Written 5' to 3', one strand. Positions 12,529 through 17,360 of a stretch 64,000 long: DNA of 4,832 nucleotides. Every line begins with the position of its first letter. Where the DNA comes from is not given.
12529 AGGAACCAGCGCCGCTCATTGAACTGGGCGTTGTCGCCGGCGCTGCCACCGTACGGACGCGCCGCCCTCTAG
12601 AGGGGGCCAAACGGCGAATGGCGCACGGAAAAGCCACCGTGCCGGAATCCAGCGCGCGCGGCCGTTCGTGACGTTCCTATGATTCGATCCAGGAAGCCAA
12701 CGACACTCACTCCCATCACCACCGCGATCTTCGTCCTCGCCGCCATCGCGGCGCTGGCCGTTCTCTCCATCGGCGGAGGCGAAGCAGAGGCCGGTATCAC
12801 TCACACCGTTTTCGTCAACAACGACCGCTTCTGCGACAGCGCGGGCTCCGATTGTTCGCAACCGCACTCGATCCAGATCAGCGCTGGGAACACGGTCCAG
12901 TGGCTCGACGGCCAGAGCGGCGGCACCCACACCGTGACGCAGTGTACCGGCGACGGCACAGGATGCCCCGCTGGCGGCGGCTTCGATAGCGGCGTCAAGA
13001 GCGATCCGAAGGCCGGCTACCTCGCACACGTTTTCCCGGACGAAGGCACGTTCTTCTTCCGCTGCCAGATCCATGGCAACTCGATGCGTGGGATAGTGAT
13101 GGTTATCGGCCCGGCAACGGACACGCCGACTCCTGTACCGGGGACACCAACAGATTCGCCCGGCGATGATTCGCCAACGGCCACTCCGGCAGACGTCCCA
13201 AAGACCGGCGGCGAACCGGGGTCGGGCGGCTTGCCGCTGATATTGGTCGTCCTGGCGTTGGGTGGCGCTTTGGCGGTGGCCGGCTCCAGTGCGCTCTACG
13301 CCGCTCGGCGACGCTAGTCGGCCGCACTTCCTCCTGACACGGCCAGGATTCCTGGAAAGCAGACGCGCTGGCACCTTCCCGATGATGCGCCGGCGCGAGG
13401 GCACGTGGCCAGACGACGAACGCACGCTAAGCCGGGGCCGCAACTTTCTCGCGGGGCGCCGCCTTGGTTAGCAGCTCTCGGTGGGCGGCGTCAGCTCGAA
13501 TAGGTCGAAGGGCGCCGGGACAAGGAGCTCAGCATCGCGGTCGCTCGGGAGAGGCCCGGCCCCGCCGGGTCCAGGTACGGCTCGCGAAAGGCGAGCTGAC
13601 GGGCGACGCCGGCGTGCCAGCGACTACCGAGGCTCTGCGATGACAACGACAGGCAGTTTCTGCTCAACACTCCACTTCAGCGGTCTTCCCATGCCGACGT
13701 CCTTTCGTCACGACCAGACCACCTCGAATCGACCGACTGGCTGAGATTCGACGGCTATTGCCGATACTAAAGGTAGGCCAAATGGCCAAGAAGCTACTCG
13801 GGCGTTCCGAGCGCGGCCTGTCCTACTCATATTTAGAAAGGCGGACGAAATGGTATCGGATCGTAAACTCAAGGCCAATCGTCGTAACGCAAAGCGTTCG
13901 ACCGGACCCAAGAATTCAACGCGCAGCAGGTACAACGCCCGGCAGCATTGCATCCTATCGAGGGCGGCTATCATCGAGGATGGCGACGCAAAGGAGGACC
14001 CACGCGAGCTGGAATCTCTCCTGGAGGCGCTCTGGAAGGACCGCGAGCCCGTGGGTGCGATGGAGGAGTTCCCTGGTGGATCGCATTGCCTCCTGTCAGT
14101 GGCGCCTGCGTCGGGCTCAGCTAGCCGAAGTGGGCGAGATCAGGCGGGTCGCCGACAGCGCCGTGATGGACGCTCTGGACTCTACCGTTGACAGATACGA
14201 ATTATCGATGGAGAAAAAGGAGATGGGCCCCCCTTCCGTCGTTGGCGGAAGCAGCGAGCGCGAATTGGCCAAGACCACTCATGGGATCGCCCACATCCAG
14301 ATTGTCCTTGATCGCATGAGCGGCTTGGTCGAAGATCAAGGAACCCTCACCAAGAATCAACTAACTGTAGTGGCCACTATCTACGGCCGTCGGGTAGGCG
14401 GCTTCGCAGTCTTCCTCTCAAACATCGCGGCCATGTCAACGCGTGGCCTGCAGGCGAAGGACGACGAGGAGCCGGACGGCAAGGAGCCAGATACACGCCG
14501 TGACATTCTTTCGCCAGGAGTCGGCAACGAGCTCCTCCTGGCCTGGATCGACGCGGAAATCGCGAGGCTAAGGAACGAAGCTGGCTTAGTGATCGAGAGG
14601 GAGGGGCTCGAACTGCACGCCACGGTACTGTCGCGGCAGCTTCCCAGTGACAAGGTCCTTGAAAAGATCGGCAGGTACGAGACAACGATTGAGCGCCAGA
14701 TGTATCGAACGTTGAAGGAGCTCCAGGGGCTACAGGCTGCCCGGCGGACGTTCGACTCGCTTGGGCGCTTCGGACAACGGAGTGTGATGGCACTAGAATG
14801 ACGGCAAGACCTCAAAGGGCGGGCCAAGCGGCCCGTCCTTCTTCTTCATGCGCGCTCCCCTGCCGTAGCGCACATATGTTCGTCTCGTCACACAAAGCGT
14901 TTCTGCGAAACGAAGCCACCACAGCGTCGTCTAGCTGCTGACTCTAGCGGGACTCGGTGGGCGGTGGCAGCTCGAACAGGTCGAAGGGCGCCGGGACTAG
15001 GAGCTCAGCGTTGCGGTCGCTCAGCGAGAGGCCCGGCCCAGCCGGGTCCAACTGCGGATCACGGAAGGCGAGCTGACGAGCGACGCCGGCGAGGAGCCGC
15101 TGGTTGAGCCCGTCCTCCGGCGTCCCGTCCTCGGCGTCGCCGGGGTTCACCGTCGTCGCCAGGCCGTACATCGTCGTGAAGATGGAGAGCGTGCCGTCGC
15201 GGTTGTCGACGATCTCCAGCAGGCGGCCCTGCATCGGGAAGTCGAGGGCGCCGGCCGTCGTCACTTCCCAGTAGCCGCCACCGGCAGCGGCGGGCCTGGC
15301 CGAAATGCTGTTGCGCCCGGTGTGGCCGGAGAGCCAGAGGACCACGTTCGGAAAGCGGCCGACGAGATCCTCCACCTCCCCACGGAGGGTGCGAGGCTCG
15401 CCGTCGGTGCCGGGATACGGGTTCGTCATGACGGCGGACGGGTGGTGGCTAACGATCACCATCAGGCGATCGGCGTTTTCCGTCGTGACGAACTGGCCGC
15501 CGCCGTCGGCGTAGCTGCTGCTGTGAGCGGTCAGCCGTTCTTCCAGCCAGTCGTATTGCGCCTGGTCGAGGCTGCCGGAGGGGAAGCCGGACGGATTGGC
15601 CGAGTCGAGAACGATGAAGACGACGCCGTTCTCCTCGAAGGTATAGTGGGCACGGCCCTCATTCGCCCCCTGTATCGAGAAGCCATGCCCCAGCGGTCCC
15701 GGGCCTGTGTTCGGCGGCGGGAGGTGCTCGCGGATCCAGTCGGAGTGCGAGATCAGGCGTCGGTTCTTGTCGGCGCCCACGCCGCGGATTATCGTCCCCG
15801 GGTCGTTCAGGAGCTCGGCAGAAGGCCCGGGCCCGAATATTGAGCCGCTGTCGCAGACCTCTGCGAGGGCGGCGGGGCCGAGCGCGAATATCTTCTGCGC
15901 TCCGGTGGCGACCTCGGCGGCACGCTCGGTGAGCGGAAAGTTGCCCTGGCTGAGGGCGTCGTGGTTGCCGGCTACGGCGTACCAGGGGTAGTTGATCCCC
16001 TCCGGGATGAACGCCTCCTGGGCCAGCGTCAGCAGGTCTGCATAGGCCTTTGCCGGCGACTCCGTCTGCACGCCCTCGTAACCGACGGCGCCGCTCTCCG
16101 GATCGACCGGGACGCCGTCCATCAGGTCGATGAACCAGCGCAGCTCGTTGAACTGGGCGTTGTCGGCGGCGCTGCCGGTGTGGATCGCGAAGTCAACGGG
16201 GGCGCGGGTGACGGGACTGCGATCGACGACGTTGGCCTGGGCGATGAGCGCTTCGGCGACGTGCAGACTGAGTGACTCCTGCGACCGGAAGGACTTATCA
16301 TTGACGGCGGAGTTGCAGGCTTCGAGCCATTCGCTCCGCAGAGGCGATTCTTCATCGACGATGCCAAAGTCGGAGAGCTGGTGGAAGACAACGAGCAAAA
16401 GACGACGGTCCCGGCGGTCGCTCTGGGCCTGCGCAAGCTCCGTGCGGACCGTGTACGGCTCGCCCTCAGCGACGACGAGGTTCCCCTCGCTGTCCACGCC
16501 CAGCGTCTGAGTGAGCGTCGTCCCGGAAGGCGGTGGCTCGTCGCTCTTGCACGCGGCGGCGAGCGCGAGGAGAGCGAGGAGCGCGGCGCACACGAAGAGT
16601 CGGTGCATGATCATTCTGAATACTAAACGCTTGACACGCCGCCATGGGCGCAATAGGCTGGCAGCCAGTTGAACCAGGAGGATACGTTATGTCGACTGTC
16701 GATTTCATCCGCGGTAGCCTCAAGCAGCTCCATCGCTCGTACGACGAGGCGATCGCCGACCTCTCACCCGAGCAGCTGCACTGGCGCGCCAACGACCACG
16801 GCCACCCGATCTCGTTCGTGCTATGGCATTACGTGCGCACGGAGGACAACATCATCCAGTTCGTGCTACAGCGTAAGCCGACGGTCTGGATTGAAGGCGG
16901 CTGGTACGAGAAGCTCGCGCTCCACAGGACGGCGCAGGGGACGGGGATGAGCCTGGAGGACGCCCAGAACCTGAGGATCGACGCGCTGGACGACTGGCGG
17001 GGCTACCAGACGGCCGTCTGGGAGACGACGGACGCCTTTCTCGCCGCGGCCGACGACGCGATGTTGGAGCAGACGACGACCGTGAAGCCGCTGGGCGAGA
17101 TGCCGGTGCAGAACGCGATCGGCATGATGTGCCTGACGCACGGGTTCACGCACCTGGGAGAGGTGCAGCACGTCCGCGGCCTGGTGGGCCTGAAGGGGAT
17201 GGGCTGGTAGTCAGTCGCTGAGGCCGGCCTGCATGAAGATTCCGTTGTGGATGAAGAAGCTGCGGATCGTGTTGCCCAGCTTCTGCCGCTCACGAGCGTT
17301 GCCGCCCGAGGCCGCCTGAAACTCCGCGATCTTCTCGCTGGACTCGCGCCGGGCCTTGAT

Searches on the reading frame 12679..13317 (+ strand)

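Call 5: search_protein_families(library=pfam, proteins=[window:12679-13317:+], max_evalue=1)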
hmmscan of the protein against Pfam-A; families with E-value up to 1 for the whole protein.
window:12679-13317:+ (212 aa): 1 family
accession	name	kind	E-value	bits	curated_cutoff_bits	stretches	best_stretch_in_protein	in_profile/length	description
PF19451.5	DUF5989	-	0.046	14.2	27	0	3-27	12-36/49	Family of unknown function (DUF5989)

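Call 20: search_protein_families(library=ncbifam, proteins=[window:12679-13317:+], max_evalue=1)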
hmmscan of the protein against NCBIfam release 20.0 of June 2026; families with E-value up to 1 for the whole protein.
window:12679-13317:+ (212 aa): 2 families
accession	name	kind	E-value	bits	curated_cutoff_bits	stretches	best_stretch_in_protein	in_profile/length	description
TIGR03102.1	halo_cynanin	subfamily_domain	3.1e-05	24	93.8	1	60-142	39-114/115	halocyanin domain-containing protein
TIGR02656.1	cyanin_plasto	equivalog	0.01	16.2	87.85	1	59-142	13-98/99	plastocyanin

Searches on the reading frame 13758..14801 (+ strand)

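Call 5: search_protein_families(library=pfam, proteins=[window:13758-14801:+], max_evalue=1)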
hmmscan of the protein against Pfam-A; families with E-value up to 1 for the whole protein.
window:13758-14801:+ (347 aa): 1 family
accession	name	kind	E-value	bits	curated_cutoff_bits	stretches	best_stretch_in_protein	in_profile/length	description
PF00391.29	PEP-utilizers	-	0.035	14.1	23.1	1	267-295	16-44/72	PEP-utilising enzyme, mobile domain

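Call 20: search_protein_families(library=ncbifam, proteins=[window:13758-14801:+], max_evalue=1)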
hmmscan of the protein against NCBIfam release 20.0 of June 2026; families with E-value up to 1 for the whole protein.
window:13758-14801:+ (347 aa): 0 families

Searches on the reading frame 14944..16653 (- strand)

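Call 5: search_protein_families(library=pfam, proteins=[window:14944-16653:-], max_evalue=1)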
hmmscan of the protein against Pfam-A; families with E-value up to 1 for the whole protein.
window:14944-16653:- (569 aa): 1 family
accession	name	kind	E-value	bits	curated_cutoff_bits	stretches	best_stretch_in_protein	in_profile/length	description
PF00149.33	Metallophos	-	4e-05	24.6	21.5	1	214-445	60-188/191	Calcineurin-like phosphoesterase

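Call 20: search_protein_families(library=ncbifam, proteins=[window:14944-16653:-], max_evalue=1)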
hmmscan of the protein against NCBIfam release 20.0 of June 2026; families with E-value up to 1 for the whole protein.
window:14944-16653:- (569 aa): 3 families
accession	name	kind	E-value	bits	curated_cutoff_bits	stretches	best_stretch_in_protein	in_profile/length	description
TIGR03767.1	P_acnes_RR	hypoth_equivalog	1.5e-112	376.8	330.75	2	208-555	170-495/496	TIGR03767 family metallophosphoesterase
TIGR03768.1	RPA4764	hypoth_equivalog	3.2e-48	164.7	387.4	2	269-499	234-466/547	TIGR03768 family metallophosphoesterase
TIGR00162.1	TIGR00162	hypoth_equivalog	0.11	11.9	200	1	223-284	88-152/260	proteasome assembly chaperone family protein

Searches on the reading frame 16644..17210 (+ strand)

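Call 45: search_protein_families(library=pfam, proteins=[window:16644-17210:+], max_evalue=0.001)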
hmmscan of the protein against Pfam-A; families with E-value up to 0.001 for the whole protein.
window:16644-17210:+ (188 aa): 2 families
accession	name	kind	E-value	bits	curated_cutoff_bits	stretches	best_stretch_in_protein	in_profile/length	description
PF12867.12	DinB_2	-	3e-11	44.3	24.8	1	26-173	2-127/128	DinB superfamily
PF04978.18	MST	-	0.00054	20.9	27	1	23-180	3-146/149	Mycothiol-S-transferase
